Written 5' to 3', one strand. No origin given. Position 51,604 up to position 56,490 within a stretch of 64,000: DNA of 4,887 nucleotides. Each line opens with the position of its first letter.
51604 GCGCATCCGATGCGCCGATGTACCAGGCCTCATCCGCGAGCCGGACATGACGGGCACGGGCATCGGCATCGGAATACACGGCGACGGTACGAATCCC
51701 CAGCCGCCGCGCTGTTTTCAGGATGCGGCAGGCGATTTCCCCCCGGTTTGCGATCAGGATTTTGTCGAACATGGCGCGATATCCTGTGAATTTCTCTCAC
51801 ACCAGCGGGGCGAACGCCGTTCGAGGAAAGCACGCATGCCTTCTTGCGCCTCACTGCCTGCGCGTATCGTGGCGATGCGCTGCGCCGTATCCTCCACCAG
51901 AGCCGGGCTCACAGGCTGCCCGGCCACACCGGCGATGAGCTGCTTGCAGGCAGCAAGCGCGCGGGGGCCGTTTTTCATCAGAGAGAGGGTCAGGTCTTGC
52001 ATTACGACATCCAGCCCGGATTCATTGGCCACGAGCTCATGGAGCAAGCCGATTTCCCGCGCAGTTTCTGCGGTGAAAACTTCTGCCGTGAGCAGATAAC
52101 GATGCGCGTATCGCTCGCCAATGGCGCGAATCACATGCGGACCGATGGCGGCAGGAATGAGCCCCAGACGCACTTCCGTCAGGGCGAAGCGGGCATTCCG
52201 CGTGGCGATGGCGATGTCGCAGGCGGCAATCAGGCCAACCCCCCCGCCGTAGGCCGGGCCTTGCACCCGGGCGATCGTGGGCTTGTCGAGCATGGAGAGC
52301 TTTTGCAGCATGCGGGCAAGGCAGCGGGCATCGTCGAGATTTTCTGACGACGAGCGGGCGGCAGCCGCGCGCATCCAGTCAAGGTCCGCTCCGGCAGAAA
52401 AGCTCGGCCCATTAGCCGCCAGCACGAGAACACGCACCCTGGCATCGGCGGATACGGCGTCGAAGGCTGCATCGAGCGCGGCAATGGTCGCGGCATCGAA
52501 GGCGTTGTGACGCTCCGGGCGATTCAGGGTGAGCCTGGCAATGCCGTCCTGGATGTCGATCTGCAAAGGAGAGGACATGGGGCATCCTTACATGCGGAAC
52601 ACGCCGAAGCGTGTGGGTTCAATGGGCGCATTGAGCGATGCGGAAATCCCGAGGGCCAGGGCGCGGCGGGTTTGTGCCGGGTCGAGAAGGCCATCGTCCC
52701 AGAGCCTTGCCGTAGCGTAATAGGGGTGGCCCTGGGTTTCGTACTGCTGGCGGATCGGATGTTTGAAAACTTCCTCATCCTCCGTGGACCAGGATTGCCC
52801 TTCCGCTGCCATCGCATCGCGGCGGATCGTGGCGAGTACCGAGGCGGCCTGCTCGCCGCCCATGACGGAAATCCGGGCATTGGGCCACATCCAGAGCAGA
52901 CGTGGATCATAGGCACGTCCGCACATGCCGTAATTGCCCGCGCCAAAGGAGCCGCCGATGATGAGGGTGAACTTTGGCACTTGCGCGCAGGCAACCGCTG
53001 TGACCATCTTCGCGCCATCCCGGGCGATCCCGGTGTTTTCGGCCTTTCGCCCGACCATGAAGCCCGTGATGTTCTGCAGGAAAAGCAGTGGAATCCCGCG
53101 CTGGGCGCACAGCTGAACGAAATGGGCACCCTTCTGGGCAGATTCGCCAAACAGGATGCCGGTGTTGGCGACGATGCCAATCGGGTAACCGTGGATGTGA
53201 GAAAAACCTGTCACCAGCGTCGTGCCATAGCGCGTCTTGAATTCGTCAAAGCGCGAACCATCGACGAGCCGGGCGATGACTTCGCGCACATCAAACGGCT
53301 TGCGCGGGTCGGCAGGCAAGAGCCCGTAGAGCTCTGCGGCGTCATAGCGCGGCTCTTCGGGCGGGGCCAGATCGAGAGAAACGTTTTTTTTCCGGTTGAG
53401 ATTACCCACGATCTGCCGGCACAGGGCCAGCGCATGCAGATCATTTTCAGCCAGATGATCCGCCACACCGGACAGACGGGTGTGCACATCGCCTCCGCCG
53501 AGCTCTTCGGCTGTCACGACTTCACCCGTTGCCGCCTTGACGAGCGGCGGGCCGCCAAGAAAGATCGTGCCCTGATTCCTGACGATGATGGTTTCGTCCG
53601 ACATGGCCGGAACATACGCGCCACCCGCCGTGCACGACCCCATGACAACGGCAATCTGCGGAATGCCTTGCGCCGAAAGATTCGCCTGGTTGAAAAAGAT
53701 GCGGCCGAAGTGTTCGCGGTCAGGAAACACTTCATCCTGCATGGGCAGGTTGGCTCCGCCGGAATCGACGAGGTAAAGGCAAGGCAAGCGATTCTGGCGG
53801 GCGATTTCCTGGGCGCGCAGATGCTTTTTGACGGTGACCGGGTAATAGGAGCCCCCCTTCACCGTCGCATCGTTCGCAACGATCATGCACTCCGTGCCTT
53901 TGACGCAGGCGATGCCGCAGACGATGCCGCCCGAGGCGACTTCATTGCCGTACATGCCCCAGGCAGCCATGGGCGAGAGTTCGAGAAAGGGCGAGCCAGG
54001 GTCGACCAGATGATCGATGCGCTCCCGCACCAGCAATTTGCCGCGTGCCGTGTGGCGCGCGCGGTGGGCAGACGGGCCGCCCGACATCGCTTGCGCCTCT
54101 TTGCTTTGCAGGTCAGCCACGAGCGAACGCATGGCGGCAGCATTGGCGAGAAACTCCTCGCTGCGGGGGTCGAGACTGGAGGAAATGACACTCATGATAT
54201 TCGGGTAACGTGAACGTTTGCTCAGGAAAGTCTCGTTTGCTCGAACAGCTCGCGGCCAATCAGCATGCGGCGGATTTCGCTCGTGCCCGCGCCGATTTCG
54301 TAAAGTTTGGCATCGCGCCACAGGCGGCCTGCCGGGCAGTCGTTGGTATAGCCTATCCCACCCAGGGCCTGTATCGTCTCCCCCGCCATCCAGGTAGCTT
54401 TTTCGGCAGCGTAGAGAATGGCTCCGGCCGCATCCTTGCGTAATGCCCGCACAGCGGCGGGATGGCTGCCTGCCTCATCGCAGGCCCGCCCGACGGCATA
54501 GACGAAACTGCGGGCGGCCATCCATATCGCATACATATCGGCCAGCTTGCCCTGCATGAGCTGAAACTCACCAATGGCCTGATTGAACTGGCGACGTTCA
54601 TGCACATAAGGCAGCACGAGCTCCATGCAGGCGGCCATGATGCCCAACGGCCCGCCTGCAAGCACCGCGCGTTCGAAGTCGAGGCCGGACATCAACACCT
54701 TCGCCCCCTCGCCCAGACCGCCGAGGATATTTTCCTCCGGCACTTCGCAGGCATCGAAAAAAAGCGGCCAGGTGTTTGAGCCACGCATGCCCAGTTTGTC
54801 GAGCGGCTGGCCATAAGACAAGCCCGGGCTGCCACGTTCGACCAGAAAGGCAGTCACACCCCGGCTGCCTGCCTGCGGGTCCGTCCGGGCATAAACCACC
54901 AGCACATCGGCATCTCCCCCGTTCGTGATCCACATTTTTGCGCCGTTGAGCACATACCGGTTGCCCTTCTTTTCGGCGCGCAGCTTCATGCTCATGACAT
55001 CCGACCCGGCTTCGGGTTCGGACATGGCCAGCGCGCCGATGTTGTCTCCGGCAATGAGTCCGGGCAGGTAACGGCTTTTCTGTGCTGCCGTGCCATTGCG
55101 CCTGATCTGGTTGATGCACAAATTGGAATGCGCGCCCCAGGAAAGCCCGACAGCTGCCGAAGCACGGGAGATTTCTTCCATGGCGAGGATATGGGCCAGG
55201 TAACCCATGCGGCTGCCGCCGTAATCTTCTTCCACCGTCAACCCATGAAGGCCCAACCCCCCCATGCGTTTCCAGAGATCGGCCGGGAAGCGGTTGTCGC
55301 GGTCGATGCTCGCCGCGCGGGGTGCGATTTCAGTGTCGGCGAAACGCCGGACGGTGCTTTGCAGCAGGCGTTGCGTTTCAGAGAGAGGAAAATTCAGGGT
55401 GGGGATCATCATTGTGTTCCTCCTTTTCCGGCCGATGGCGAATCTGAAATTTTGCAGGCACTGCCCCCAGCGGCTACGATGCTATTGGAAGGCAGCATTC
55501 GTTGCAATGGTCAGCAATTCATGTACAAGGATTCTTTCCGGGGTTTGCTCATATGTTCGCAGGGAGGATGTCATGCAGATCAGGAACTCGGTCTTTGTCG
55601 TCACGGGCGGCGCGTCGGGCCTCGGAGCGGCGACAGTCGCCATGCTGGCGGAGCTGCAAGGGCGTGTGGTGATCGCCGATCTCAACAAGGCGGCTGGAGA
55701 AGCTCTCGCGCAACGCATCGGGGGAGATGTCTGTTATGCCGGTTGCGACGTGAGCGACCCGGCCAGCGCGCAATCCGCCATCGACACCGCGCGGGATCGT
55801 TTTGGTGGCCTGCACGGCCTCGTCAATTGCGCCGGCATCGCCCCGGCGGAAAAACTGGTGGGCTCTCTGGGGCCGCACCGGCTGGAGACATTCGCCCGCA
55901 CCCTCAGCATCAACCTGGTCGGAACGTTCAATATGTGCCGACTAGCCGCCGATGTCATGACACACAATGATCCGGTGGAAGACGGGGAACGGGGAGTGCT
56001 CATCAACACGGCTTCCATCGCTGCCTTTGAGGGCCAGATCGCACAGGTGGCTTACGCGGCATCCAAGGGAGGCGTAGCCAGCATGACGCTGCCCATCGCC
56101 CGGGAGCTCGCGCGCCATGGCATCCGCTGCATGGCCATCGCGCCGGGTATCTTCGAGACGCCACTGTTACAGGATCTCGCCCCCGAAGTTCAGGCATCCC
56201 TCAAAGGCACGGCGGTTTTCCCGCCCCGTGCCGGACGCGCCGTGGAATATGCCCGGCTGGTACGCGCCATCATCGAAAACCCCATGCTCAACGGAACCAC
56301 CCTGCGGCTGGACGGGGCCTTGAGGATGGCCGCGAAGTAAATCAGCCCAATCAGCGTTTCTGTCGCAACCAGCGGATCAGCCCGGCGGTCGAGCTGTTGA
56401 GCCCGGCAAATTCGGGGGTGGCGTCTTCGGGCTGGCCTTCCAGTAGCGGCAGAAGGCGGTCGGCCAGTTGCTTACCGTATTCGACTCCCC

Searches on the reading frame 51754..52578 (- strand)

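Call 74: search_protein_families(library=pfam, proteins=[window:51754-52578:-], max_evalue=0.0001)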
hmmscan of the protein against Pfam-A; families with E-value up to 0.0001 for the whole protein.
window:51754-52578:- (274 aa): 2 families
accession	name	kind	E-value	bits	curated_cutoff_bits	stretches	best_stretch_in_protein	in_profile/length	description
PF00378.25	ECH_1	-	3.1e-48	164.7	27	1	9-261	2-250/251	Enoyl-CoA hydratase/isomerase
PF16113.10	ECH_2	-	5.4e-29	102.2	27.2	1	14-271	2-261/335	Enoyl-CoA hydratase/isomerase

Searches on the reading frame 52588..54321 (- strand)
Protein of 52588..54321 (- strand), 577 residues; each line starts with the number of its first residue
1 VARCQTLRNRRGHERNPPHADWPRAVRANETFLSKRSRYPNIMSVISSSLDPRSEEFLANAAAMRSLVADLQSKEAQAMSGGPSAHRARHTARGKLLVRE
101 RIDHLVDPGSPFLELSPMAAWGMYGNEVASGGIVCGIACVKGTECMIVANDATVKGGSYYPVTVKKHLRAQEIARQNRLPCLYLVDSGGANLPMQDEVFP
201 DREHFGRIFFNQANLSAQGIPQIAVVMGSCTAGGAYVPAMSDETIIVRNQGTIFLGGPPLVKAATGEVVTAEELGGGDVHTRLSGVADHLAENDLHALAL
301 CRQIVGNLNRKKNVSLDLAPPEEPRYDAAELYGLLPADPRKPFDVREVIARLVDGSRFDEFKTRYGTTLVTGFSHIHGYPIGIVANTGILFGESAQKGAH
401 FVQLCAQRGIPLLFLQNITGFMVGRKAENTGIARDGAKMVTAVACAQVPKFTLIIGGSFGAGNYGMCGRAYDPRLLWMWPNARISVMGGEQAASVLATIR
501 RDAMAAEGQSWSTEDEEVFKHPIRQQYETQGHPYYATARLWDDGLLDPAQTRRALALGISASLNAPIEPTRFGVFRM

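Call 74: search_protein_families(library=pfam, proteins=[window:52588-54321:-], max_evalue=0.0001)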
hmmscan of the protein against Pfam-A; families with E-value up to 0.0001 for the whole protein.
window:52588-54321:- (577 aa): 3 families
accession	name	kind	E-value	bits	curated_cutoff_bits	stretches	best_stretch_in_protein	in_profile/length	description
PF01039.27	Carboxyl_trans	-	3.9e-152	507.8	22.3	1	90-567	2-483/493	Carboxyl transferase domain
PF03255.19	ACCA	-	1.9e-12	47.4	23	1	132-249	93-215/310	Acetyl co-enzyme A carboxylase carboxyltransferase-like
PF06833.16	MdcE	-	2.3e-05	24.6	32.7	0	406-495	24-113/196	Malonate decarboxylase gamma subunit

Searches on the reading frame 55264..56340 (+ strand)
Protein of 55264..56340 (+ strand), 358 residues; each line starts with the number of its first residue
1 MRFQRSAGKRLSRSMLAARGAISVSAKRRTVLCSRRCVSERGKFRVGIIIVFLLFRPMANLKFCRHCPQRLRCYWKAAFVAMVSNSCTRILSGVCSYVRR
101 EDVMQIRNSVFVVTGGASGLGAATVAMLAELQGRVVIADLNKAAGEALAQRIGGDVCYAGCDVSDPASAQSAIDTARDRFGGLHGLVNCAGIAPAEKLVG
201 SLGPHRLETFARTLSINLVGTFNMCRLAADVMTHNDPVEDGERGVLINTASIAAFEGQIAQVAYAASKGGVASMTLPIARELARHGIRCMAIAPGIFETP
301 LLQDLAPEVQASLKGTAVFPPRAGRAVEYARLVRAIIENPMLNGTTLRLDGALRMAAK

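Call 74: search_protein_families(library=pfam, proteins=[window:55264-56340:+], max_evalue=0.0001)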
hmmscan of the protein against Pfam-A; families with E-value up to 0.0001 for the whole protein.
window:55264-56340:+ (358 aa): 3 families
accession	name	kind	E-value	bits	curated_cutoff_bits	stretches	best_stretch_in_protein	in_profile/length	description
PF00106.31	adh_short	-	1.7e-45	155.3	26.6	1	110-307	2-192/195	short chain dehydrogenase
PF13561.12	adh_short_C2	-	3.2e-39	135.3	27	1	117-351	3-233/236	Enoyl-(Acyl carrier protein) reductase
PF08659.16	KR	-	6.9e-11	42.8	22.6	1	110-293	2-174/180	KR domain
